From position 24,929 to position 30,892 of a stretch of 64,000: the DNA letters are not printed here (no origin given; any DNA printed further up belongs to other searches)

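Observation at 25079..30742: Dbf4-type zinc finger protein with a ~1600-aa Chiffon-like low-complexity extension encoded by one 5.7-kb exon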

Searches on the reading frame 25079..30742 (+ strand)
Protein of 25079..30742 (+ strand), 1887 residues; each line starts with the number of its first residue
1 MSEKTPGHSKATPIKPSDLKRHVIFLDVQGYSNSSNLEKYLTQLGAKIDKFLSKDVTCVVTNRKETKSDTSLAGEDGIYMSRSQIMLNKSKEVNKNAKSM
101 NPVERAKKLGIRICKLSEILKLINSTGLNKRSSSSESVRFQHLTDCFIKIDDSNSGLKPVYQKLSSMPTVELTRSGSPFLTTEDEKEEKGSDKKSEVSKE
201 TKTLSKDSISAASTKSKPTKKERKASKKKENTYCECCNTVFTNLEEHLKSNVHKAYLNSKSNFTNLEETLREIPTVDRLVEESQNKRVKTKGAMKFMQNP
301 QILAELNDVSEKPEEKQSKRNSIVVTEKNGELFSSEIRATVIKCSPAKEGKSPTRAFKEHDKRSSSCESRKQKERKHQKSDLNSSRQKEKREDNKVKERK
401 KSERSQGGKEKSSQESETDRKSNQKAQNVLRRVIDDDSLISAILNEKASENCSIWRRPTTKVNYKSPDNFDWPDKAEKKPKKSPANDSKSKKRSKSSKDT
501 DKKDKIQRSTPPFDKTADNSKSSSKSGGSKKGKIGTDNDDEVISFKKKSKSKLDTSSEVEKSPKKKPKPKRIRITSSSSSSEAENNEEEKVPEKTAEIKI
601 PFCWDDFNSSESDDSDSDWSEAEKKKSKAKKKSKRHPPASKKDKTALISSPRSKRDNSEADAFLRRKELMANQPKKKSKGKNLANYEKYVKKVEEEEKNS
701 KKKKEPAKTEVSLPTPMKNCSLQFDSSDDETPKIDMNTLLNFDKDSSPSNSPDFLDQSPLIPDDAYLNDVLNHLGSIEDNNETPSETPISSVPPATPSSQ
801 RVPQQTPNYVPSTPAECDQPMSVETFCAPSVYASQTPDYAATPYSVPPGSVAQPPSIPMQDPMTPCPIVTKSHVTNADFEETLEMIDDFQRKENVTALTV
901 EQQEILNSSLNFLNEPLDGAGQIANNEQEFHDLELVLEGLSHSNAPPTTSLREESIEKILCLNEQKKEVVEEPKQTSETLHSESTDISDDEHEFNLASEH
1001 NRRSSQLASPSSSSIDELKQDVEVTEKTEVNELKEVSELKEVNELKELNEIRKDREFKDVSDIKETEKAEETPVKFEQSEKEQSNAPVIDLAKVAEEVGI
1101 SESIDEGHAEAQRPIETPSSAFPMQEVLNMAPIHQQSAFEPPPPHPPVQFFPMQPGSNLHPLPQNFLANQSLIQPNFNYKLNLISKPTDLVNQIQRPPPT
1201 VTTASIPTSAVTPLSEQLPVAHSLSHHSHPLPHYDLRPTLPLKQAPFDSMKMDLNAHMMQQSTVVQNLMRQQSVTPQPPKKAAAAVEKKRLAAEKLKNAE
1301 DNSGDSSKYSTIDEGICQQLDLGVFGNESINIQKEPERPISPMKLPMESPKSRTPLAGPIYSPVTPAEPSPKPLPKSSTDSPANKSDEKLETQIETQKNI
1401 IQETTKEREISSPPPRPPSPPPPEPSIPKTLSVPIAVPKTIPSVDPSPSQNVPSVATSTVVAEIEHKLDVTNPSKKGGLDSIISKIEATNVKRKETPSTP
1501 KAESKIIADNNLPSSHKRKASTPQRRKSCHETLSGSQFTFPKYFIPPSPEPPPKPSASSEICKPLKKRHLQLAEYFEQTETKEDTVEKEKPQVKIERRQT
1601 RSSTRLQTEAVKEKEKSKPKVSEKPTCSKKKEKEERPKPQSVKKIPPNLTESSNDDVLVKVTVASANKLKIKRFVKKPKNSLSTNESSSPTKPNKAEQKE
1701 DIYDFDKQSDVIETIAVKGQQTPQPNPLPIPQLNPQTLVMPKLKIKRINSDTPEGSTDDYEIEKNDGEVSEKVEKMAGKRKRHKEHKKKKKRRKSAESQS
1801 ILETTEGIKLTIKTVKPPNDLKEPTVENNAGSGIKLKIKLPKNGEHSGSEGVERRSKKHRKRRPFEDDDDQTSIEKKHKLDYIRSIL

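Call 3: search_protein_families(library=pfam, proteins=[window:25079-30742:+], max_evalue=1)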
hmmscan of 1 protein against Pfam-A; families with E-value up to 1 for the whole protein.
window:25079-30742:+ (1887 aa): 3 families
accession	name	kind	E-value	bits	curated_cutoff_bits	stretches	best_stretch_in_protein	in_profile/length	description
PF07535.18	zf-DBF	-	4e-10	40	24.8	1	230-271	2-43/45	DBF zinc finger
PF00533.33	BRCT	-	0.0017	19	21.3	1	19-71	6-52/78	BRCA1 C Terminus (BRCT) domain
PF12738.14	PTCB-BRCT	-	0.0076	16.7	22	1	32-66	11-45/63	twin BRCT domain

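Call 4: search_solved_structures(query=window:25079-30742:+, max_evalue=1, show_alignments=3)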
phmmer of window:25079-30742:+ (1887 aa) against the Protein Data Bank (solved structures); distinct sequences matched with E-value up to 1: 3.
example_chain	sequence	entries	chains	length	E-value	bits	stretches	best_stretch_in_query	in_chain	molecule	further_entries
4f99_B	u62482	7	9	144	1.7e-06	29.2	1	141-260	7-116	Protein DBF4 homolog A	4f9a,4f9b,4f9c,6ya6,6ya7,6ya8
8ro0_P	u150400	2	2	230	0.2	12.3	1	552-642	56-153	Spliceosome-associated protein CWC15 homolog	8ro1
7tmv_A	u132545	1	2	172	0.63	10.7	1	264-334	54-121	Putative structural protein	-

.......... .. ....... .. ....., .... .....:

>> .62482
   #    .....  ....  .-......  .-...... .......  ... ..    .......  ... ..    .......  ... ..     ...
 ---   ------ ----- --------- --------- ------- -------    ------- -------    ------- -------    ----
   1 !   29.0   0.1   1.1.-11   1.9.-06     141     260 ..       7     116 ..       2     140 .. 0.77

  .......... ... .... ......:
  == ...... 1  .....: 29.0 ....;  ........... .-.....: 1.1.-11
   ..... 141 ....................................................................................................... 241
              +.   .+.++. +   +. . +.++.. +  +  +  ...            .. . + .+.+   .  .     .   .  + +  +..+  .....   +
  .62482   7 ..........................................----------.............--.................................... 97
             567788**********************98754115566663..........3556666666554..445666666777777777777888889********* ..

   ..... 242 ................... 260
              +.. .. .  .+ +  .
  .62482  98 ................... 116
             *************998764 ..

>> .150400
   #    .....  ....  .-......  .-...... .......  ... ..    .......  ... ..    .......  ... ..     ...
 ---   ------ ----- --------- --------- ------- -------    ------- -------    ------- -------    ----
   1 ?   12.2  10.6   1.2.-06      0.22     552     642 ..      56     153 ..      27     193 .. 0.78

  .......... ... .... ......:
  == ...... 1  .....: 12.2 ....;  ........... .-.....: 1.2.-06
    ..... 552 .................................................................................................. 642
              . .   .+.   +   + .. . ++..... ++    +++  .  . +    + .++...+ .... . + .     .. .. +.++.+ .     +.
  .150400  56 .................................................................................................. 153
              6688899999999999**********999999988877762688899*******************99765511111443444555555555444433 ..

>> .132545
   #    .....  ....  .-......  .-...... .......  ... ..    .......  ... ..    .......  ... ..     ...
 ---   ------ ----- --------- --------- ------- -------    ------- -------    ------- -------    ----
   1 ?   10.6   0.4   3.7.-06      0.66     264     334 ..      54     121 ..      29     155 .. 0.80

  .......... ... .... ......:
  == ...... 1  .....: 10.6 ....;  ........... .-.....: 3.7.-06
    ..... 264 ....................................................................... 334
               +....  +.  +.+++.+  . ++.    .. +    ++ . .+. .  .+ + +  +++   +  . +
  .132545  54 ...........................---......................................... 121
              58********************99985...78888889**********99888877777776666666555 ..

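Call 6: find_homologous_proteins(query=window:25079-30742:+, max_evalue=0.00001)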
Query window:25079-30742:+ (1887 aa): 1 proteins with E <= 0.00001 among 8000 candidates.
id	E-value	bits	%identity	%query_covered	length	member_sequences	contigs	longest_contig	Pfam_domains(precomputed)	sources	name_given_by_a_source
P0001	0.0e+0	3211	82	100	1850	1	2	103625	PF07535.19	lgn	-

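Call 9: find_encoding_contigs(protein=P0001, flank=10000, max_places=4)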
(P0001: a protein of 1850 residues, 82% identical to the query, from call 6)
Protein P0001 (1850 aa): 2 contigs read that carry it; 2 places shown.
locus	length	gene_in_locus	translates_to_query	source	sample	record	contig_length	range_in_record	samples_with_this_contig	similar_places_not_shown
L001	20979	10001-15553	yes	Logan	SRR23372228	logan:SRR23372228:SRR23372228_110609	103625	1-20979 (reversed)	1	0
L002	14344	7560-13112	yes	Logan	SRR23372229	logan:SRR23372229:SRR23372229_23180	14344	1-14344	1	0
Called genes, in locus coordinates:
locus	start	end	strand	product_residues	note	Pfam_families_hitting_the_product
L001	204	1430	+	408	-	-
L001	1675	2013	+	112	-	-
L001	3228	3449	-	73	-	-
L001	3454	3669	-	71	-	PF00226:DnaJ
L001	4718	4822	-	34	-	-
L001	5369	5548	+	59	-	-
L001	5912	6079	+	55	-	-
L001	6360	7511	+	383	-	PF01237:Oxysterol_BP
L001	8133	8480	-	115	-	PF00153:Mito_carr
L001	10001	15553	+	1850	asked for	PF07535:zf-DBF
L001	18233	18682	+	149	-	-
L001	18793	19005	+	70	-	-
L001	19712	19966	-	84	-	-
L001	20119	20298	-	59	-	-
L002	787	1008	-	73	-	-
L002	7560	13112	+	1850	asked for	PF07535:zf-DBF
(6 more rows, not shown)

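Call 26: list_cluster_members(proteins=[P0001, window:25079-30739:+, window:21465-22601:+, window:52834-57996:+])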
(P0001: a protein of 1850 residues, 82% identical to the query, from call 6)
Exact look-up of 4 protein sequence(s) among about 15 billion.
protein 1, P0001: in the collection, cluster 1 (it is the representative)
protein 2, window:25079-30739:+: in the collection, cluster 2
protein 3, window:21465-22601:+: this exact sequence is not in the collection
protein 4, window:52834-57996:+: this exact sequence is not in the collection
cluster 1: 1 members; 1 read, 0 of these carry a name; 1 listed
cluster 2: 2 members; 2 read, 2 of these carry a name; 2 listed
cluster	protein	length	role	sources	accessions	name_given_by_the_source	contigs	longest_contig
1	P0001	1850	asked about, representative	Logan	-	-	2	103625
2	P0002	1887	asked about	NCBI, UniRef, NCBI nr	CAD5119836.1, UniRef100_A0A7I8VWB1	unnamed protein product [Dimorphilus gyrociliatus] | DBF4-type domain-containing protein n=1 Tax=Dimorphilus gyrociliatus TaxID=2664684 ...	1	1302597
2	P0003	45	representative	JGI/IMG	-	hypothetical protein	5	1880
